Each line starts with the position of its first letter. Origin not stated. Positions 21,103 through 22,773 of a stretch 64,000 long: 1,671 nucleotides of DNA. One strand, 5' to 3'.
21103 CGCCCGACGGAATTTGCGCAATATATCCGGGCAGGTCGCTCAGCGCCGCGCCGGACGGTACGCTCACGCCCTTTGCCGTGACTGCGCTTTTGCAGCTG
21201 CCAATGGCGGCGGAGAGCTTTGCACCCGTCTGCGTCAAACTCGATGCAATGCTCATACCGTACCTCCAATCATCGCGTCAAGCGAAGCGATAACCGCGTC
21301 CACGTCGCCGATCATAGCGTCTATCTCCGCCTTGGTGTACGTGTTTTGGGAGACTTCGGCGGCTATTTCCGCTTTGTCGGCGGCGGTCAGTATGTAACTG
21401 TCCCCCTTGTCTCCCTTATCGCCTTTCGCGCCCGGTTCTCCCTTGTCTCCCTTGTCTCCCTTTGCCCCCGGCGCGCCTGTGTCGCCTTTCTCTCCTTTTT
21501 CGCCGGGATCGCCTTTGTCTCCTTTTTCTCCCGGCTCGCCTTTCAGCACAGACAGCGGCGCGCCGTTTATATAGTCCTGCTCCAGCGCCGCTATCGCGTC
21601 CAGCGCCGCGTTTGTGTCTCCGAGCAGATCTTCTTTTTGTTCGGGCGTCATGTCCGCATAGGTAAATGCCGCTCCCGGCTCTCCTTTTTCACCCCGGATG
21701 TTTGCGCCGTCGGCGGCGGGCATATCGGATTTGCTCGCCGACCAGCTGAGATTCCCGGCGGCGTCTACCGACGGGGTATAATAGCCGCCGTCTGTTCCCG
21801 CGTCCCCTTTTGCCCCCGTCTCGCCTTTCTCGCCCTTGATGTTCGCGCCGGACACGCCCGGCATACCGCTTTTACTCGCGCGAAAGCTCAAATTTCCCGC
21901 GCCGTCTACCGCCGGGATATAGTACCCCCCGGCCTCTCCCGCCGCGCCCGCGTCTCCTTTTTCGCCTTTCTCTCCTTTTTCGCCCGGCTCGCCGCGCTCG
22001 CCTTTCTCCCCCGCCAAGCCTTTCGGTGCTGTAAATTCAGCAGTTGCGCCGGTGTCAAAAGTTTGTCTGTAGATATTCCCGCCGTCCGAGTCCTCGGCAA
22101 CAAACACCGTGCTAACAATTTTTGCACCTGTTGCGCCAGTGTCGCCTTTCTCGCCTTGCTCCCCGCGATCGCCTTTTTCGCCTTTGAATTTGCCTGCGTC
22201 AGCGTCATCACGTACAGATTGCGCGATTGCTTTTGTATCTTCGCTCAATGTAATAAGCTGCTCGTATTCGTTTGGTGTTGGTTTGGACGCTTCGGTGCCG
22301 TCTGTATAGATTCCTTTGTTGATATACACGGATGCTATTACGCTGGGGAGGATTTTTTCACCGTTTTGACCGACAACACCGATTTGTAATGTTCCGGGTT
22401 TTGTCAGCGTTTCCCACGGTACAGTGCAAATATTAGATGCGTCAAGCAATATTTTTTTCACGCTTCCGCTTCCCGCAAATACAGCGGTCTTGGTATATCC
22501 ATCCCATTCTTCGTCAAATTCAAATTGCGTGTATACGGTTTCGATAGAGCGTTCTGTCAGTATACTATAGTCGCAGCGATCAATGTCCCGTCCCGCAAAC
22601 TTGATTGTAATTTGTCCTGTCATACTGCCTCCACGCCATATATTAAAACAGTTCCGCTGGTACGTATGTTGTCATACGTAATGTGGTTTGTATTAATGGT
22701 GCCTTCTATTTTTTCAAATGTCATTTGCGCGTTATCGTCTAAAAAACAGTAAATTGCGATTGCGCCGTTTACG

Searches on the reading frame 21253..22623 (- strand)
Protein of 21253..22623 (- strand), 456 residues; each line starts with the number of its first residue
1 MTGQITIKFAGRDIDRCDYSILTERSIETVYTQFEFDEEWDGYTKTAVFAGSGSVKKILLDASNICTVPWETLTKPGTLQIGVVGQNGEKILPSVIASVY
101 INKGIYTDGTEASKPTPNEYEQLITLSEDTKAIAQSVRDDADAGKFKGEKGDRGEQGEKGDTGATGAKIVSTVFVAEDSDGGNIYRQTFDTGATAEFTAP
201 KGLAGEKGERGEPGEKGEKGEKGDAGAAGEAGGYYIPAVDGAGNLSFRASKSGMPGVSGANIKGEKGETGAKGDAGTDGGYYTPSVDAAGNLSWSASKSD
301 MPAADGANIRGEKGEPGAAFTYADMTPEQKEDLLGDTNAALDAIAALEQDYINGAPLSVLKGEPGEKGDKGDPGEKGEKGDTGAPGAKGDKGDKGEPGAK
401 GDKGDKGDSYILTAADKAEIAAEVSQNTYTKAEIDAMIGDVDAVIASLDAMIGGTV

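Call 109: search_protein_families(library=pfam, proteins=[window:21253-22623:-], max_evalue=0.001)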
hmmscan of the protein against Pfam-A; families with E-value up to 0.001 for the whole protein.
window:21253-22623:- (456 aa): 1 family
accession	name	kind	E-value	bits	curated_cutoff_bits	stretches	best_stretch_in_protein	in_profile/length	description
PF01391.23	Collagen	-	2.2e-18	66.2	27.2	2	362-407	4-49/60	Collagen triple helix repeat (20 copies)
